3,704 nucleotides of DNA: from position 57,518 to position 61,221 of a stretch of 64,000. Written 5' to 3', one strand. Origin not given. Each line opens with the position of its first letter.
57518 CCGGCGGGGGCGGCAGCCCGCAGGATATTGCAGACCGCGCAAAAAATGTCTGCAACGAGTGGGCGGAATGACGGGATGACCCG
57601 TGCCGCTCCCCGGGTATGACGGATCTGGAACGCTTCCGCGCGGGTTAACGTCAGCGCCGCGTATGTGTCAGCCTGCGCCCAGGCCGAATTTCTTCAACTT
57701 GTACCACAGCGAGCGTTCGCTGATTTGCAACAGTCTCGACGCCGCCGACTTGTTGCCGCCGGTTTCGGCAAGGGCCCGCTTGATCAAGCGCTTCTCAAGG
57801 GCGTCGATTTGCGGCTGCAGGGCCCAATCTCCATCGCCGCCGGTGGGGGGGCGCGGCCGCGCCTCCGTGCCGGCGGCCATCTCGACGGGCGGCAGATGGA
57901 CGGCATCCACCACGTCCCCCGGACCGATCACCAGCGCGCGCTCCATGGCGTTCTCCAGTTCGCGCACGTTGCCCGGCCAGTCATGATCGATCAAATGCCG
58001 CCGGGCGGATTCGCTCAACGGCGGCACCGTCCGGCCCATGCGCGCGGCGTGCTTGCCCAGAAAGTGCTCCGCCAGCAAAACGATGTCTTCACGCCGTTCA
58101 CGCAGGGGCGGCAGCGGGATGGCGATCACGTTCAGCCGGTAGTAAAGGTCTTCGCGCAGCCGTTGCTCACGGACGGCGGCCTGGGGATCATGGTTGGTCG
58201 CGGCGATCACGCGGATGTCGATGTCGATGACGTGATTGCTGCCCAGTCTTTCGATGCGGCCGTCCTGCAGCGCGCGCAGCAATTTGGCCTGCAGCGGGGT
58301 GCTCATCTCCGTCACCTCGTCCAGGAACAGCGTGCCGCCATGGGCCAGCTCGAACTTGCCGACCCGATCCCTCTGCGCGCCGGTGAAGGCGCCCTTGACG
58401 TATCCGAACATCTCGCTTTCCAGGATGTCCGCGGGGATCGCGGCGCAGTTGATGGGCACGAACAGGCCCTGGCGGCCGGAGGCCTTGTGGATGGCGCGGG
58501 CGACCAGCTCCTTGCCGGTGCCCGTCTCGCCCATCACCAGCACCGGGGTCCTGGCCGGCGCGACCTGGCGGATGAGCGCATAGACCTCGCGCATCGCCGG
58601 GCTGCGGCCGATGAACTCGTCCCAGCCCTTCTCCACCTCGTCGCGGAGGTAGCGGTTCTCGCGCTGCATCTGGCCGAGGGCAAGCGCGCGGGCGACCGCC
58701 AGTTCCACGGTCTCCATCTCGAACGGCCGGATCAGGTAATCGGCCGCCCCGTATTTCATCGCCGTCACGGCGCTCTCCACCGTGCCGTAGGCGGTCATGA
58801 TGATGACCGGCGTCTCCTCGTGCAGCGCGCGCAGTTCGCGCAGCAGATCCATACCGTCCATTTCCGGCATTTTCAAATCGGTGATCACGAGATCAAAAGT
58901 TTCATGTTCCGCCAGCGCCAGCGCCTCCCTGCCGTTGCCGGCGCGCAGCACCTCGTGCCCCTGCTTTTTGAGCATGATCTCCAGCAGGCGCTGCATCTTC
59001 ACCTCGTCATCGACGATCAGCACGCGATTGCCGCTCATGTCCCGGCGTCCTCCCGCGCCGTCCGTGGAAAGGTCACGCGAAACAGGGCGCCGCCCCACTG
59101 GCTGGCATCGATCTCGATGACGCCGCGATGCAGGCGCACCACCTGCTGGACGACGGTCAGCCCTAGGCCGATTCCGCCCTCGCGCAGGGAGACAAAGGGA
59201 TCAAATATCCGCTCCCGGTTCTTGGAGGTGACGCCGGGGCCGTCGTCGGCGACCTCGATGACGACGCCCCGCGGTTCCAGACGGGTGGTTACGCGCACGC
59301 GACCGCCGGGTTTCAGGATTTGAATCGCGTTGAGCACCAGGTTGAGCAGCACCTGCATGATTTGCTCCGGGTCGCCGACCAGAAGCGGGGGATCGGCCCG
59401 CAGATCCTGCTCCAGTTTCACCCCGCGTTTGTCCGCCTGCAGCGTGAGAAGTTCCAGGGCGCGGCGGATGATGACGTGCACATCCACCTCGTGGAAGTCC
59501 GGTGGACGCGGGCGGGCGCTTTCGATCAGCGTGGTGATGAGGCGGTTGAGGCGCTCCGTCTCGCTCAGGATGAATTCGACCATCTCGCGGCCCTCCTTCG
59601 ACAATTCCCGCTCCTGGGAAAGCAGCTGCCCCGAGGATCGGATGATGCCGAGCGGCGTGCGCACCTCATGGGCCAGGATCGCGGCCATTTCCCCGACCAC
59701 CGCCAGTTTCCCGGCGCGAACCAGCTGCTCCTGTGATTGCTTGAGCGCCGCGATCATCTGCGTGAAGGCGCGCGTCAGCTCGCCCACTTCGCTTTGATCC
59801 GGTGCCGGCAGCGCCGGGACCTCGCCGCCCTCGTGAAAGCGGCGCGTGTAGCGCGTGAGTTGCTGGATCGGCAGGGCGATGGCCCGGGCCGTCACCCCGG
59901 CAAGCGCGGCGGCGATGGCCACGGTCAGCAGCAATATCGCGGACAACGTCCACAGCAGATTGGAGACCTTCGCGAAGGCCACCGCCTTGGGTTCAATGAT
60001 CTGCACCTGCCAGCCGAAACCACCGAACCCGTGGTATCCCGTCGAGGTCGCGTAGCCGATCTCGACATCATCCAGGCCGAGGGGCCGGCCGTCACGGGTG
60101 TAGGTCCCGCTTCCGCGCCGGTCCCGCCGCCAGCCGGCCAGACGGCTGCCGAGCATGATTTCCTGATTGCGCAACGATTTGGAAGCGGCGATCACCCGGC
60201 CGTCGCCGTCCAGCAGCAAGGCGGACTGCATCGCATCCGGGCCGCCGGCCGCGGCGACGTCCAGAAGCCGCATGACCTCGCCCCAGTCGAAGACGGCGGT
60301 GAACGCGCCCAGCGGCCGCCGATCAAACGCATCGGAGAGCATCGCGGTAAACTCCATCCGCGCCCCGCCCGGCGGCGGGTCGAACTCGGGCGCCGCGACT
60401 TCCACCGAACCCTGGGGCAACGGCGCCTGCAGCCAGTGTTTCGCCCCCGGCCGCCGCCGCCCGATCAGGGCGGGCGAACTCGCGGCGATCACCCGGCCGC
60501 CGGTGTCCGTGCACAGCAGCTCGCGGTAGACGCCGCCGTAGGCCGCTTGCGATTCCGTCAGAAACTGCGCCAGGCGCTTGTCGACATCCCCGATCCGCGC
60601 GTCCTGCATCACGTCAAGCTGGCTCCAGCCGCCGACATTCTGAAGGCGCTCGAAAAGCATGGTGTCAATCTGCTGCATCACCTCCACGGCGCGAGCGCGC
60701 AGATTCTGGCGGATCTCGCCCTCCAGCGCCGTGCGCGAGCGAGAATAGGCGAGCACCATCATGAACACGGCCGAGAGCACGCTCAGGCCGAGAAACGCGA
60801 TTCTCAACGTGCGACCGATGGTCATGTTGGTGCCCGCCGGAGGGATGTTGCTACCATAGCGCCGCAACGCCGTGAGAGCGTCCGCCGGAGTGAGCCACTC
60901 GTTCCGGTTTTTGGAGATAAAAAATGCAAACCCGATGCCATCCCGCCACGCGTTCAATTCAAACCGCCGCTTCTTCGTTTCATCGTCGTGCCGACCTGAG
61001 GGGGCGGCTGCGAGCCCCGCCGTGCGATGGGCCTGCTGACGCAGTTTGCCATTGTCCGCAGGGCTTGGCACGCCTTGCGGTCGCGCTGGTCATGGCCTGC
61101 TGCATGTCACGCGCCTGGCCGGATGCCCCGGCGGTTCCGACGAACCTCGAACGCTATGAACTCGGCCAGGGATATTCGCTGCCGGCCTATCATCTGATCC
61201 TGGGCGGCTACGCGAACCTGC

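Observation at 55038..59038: NtrC-type two-component system, sigma-54 promoter, and a His-rich membrane GT2 (HpnI-like) gene that convergently overlaps an HpnL/flippase-like gene by 104 bp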

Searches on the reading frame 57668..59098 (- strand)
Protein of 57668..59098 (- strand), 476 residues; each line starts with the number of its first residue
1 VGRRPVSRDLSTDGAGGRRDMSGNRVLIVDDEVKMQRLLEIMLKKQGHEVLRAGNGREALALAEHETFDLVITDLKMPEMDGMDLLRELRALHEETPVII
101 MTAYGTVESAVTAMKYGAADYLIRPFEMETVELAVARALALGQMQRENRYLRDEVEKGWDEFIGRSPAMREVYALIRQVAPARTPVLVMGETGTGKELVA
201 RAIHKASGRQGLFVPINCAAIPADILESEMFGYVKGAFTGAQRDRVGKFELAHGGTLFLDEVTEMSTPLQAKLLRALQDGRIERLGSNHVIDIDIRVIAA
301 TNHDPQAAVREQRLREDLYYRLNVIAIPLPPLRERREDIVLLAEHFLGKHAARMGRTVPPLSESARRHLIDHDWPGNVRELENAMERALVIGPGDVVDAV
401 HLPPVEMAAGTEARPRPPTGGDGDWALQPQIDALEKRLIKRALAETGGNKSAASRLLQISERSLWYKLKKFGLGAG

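Call 3: search_protein_families(library=pfam, proteins=[window:57668-59098:-], max_evalue=0.01)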
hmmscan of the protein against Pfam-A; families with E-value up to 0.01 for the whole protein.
window:57668-59098:- (476 aa): 11 families
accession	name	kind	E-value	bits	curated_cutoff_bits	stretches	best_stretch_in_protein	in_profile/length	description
PF00158.32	Sigma54_activat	-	3.3e-68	229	20.2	1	163-327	2-167/168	Sigma-54 interaction domain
PF00072.30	Response_reg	-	4.8e-31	107.6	30.2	1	26-134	1-109/111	Response regulator receiver domain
PF25601.1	AAA_lid_14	-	4.1e-25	87.9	27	1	333-407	1-75/87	AAA+ ATPase lid domain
PF14532.12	Sigma54_activ_2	-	4.2e-20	72.8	25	1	163-332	1-138/138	Sigma-54 interaction domain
PF02954.25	HTH_8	-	5.2e-14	52.1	22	1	432-471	3-42/42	Bacterial regulatory protein, Fis family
PF07728.20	AAA_5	-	1.3e-09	38.6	22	1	185-321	1-138/139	AAA domain (dynein-related subfamily)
PF13191.12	AAA_16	-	6.6e-08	33.7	32.6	1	161-278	1-103/167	AAA ATPase domain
PF01078.27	Mg_chelatase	-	4.9e-07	29.8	20.3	1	240-312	93-167/207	Magnesium chelatase, subunit ChlI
PF00004.35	AAA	-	1.1e-05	26.3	21.2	1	186-306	1-112/131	ATPase family associated with various cellular activities (AAA)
PF07726.17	AAA_3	-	0.0027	18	27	1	186-302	2-111/131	ATPase family associated with various cellular activities (AAA)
PF13245.12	AAA_19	-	0.0057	17.3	25.1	0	182-280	10-117/134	AAA domain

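Call 4: search_protein_families(library=ncbifam, proteins=[window:57668-59098:-], max_evalue=0.01)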
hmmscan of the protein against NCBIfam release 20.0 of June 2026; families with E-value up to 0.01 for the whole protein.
window:57668-59098:- (476 aa): 128 families (the best 25 are shown)
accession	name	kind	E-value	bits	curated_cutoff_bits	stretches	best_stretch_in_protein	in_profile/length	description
NF008469.0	PRK11361.1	equivalog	2.6e-145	484.7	714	1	23-473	4-456/461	acetoacetate metabolism transcriptional regulator AtoC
TIGR01818.1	ntrC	equivalog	1.3e-121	406.7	558.6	1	26-469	1-461/463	nitrogen regulation protein NR(I)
NF007689.0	PRK10365.1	equivalog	4.7e-121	404.6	760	1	26-469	8-440/441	sigma-54-dependent response regulator transcription factor ZraR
NF041946.1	LuxO_transreg_Vib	equivalog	4.6e-117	391.6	800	1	29-471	2-460/463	quorum-sensing sigma-54 dependent transcriptional regulator LuxO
TIGR02915.1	PEP_resp_reg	equivalog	1.2e-116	390.2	502.6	1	26-473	1-444/445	PEP-CTERM-box response regulator transcription factor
NF041552.1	TF_PrdR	equivalog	3.7e-109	365.6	795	1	150-471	253-576/577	sigma-54 dependent transcriptional regulator PrdR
NF051870.1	NAssimRespRegNtrX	equivalog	1.4e-106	357.1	600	1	25-473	3-452/452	nitrogen assimilation response regulator NtrX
NF011695.0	PRK15115.1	equivalog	2.5e-103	346.2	763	1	24-399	7-375/445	two-component system response regulator GlrR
NF008176.1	PRK10923.1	equivalog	1.9e-102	343.3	620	1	24-473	4-468/469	nitrogen regulation protein NR(I)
TIGR01817.1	nifA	equivalog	5.5e-102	342.2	528.85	1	145-402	181-438/534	nif-specific transcriptional activator NifA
NF050807.1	TransRegFlbDCaul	equivalog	1.7e-100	337.1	750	1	44-471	21-438/454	sigma-54-dependent transcriptional regulator FlbD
NF003451.0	PRK05022.1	equivalog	2e-99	333.7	476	1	144-473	173-510/512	nitric oxide reductase transcriptional regulator NorR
NF049963.1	RespRegFlgRCampy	domain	1.3e-98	330.6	750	1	26-397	3-372/429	fla regulon two-component system response regulator FlgR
NF038308.1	RNA_repair_RtcR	equivalog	1.7e-93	314.3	650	1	111-472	127-517/530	RNA repair transcriptional activator RtcR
NF011958.0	PRK15429.1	equivalog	1.6e-88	298.1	830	1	147-473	363-686/692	formate hydrogenlyase transcriptional activator FlhA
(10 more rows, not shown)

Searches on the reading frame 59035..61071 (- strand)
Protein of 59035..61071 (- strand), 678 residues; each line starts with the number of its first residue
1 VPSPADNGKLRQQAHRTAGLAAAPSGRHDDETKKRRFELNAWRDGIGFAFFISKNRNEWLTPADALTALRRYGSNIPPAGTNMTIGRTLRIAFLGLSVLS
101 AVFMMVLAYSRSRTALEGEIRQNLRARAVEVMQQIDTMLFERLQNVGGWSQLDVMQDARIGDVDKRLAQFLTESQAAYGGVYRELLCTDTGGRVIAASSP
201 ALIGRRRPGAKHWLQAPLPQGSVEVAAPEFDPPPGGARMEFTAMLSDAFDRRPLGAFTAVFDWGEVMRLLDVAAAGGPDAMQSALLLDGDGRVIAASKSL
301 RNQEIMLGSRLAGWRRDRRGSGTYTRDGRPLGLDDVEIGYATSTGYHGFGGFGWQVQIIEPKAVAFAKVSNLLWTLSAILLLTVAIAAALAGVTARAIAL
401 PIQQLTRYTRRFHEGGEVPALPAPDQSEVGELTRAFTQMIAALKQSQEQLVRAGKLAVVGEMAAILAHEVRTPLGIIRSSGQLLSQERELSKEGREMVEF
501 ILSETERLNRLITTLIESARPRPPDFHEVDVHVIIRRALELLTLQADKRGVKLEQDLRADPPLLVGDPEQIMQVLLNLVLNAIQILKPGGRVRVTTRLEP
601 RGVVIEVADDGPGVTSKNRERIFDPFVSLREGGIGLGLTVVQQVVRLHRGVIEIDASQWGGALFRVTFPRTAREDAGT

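Call 3: search_protein_families(library=pfam, proteins=[window:59035-61071:-], max_evalue=0.01)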
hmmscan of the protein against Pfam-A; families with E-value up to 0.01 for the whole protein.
window:59035-61071:- (678 aa): 5 families
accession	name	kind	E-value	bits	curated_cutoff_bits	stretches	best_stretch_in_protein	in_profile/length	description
PF02518.31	HATPase_c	-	1.5e-22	80.6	26.4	1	566-671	1-110/111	Histidine kinase-, DNA gyrase B-, and HSP90-like ATPase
PF00512.31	HisKA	-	2.3e-12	47.2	26.9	1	460-521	3-63/66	His Kinase A (phospho-acceptor) domain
PF02743.24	dCache_1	-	2e-07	31.3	45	1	115-356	2-237/240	Cache domain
PF00672.30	HAMP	-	2.3e-06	28.3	25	1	394-445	2-53/53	HAMP domain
PF13581.12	HATPase_c_2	-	0.00095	19.6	27.4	1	586-638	47-104/127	Histidine kinase-like ATPase domain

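Call 4: search_protein_families(library=ncbifam, proteins=[window:59035-61071:-], max_evalue=0.01)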
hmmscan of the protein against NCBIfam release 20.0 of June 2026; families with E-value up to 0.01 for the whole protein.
window:59035-61071:- (678 aa): 84 families (the best 25 are shown)
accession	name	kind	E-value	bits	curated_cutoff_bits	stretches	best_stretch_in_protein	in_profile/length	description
NF008468.0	PRK11360.1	equivalog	1e-57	195.9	646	1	440-674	377-612/616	two-component system sensor histidine kinase AtoS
NF007688.0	PRK10364.1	equivalog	5.6e-50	170.4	479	1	443-673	224-454/460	two-component system sensor histidine kinase ZraS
NF008312.0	PRK11100.1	equivalog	6e-39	134.2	356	1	380-671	188-475/477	two-component system sensor histidine kinase CreC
NF046044.1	PnpS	equivalog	7.3e-35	120.7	400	1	466-669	177-390/390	two-component system histidine kinase PnpS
NF040691.1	MtrAB_MtrB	equivalog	1e-33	117.1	450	1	375-674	189-496/507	MtrAB system histidine kinase MtrB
NF012163.2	BaeS_SmeS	equivalog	2e-33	116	500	1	371-669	164-457/457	sensor histidine kinase efflux regulator BaeS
NF033092.0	HK_WalK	equivalog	3.9e-32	111.6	725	2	464-669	377-593/594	cell wall metabolism sensor histidine kinase WalK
NF007004.0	PRK09467.1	equivalog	5.9e-32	111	415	1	368-670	154-436/440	two-component system sensor histidine kinase EnvZ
NF008293.1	PRK11073.1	equivalog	8.3e-32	110.8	240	1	442-666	114-343/349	nitrogen regulation protein NR(II)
NF006800.0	PRK09303.1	equivalog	1.7e-31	109.5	342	1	437-669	131-376/383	histidine kinase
NF047496.1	HK_LIC11548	equivalog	3.9e-31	108.5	750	1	375-669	276-588/589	LIC_11548 family sensor histidine kinase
NF010411.0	PRK13837.1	equivalog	6.1e-30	103.9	647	1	447-675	438-680/828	two-component system VirA-like sensor kinase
TIGR01386.1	cztS_silS_copS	subfamily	1.6e-29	103.3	292.55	1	372-669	162-457/457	heavy metal sensor histidine kinase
NF007898.0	PRK10604.1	equivalog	1.9e-29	103.1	478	1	380-672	141-425/433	two-component system sensor histidine kinase RstB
NF052574.1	HisKinEspCMyxo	equivalog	2.3e-29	102.1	1200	1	439-672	397-639/785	serine histidine kinase EspC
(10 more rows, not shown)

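Call 45: find_homologous_proteins(query=window:59035-60825:-, max_evalue=1e-30)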
Query window:59035-60825:- (596 aa): 1560 proteins with E <= 1e-30 among 8000 candidates; the best 120 are listed.
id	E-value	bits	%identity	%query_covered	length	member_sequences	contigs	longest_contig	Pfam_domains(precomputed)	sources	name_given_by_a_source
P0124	0.0e+0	1296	100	100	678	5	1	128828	PF00672.31,PF02743.25,PF02518.32,PF00512.32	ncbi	-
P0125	1.3e-215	735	60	99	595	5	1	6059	PF00672.31,PF02743.25,PF02518.32,PF00512.32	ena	-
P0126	2.6e-210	718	59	99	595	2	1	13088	PF00672.31,PF02743.25,PF02518.32,PF00512.32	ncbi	-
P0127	3.0e-179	615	50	99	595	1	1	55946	PF00672.31,PF02743.25,PF02518.32,PF00512.32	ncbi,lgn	ncbi:MAG: ATP-binding protein [Gammaproteobacteria bacterium]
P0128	6.6e-176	604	49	99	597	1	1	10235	PF00672.31,PF02518.32,PF00512.32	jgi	jgi:signal transduction histidine kinase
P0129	1.2e-172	594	49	98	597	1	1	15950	PF00672.31,PF02518.32,PF00512.32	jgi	jgi:signal transduction histidine kinase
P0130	1.8e-167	577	51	97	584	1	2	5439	PF00672.31,PF02518.32,PF00512.32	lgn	-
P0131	1.3e-165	570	52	89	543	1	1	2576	PF00672.31,PF02518.32,PF00512.32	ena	-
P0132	2.5e-165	569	48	99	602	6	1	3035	PF00672.31,PF02518.32,PF00512.32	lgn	-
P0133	6.2e-162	558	48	99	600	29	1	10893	PF00672.31,PF02743.25,PF02518.32,PF00512.32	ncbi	-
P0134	2.0e-161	557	49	98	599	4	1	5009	PF00672.31,PF02518.32,PF00512.32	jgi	-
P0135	4.4e-161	555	48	98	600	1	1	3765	PF02743.25,PF02518.32,PF00512.32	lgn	-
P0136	1.9e-159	550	49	99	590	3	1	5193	PF02743.25,PF02518.32,PF00512.32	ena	-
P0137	2.2e-159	550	46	99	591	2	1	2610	PF02743.25,PF02518.32,PF00512.32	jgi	jgi:signal transduction histidine kinase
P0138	7.1e-159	548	48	98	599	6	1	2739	PF00672.31,PF02743.25,PF02518.32,PF00512.32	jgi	jgi:signal transduction histidine kinase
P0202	1.0e-152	528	47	98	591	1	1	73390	PF00672.31,PF02743.25,PF02518.32,PF00512.32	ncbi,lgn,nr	ncbi:MAG: sensor histidine kinase [Methylococcus sp.]|nr:sensor histidine kinase [Methylococcus sp.]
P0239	5.2e-151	522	47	98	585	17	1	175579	PF02518.32,PF00512.32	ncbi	ncbi:MAG: sensor histidine kinase [Rhodanobacter sp.]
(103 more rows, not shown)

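Call 46: find_encoding_contigs(protein=P0127, flank=9000, max_places=1)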
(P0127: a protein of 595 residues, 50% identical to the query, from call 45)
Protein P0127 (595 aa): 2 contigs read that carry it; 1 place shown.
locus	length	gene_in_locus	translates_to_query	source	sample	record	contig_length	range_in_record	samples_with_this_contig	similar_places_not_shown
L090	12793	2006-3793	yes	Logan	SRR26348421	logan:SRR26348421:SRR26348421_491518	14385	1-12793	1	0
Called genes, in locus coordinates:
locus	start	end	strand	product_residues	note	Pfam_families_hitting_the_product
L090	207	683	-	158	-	-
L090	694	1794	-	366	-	-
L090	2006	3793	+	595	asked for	PF02743:dCache_1 (weak), PF00672:HAMP, PF00512:HisKA, PF02518:HATPase_c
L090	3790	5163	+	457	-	PF00072:Response_reg, PF00158:Sigma54_activat, PF13191:AAA_16 (weak), PF14532:Sigma54_activ_2, PF00004:AAA (weak), PF07728:AAA_5, PF25601:AAA_lid_14, PF02954:HTH_8, +1 more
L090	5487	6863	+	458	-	-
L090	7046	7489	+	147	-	PF00571:CBS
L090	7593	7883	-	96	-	PF12112:DUF3579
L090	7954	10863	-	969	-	PF00672:HAMP, PF00990:GGDEF, PF00563:EAL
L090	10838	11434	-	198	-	PF07963:N_methyl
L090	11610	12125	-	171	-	PF26672:DUF1631_3rd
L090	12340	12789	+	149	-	PF03473:MOSC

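Call 47: find_encoding_contigs(protein=P0202, flank=9000, max_places=1)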
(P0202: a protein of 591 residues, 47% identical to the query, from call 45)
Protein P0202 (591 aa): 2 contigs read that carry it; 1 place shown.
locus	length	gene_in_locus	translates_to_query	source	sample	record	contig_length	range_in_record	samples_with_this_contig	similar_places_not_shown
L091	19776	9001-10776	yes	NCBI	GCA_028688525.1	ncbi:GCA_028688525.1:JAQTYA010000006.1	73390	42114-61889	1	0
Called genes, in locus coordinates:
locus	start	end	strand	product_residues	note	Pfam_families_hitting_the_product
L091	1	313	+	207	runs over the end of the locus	PF05036:SPOR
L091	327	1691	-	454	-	PF14793:DUF4478, PF03641:Lysine_decarbox, PF11892:PpnN_C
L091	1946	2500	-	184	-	PF03167:UDG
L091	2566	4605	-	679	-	PF00535:Glycos_transf_2, PF13506:Glyco_transf_21, PF13632:Glyco_trans_2_3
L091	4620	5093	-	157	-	-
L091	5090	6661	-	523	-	PF04349:MdoG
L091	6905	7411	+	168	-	PF00300:His_Phos_1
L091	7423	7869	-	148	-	-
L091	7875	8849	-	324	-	-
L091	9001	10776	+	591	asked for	PF02743:dCache_1, PF00672:HAMP (faint), PF00512:HisKA, PF02518:HATPase_c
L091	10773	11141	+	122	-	PF00072:Response_reg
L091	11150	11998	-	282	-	PF02749:QRPTase_N, PF01729:QRPTase_C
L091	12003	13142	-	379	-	PF12849:PBP_like_2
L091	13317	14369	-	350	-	PF13505:OMP_b-brl, PF00691:OmpA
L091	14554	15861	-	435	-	PF11808:PhoR, PF00512:HisKA, PF13581:HATPase_c_2 (faint), PF02518:HATPase_c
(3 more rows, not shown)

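Call 48: find_encoding_contigs(protein=P0239, flank=9000, max_places=1)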
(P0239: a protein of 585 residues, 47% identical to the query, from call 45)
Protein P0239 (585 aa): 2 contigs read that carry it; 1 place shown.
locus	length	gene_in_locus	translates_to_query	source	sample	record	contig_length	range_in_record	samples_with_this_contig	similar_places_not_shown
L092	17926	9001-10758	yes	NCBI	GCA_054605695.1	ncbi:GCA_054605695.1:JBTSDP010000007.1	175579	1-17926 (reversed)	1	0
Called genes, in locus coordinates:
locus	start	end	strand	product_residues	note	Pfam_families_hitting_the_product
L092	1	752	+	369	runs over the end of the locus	-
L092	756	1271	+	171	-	-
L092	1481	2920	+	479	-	PF04101:Glyco_tran_28_C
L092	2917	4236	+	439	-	PF13439:Glyco_transf_4, PF20706:GT4-conflict (weak), PF00534:Glycos_transf_1, PF13692:Glyco_trans_1_4, PF13524:Glyco_trans_1_2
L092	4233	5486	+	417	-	PF13439:Glyco_transf_4, PF13579:Glyco_trans_4_4, PF00534:Glycos_transf_1, PF13692:Glyco_trans_1_4, PF13524:Glyco_trans_1_2 (weak)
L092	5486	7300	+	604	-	PF00664:ABC_membrane, PF00005:ABC_tran, PF02463:SMC_N (faint), PF13304:AAA_21 (faint)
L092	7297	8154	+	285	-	-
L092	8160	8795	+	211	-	PF00300:His_Phos_1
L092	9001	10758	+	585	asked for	PF00512:HisKA, PF02518:HATPase_c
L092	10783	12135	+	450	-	PF00072:Response_reg, PF00158:Sigma54_activat, PF01078:Mg_chelatase (faint), PF13191:AAA_16 (weak), PF14532:Sigma54_activ_2, PF07728:AAA_5, PF25601:AAA_lid_14, PF02954:HTH_8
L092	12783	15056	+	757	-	PF00801:PKD, PF18911:PKD_4, PF22352:K319L-like_PKD (faint), PF08329:ChitinaseA_N (faint), PF04151:PPC, PF00801:PKD, PF18911:PKD_4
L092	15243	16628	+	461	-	PF04389:Peptidase_M28, PF01546:Peptidase_M20 (weak)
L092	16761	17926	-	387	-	PF08482:HrpB_C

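Call 49: find_encoding_contigs(protein=P0125, flank=9000, max_places=1)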
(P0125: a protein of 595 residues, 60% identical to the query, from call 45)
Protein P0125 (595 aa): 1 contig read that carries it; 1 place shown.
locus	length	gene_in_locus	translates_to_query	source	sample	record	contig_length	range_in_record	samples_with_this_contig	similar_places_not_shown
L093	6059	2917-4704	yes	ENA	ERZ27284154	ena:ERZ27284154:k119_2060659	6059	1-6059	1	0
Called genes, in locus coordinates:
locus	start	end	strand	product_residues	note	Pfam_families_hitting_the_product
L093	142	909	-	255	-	PF12261:T_hemolysin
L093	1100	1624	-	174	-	-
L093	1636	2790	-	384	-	-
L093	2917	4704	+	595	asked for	PF02743:dCache_1 (weak), PF00672:HAMP (weak), PF00512:HisKA, PF02518:HATPase_c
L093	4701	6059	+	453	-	?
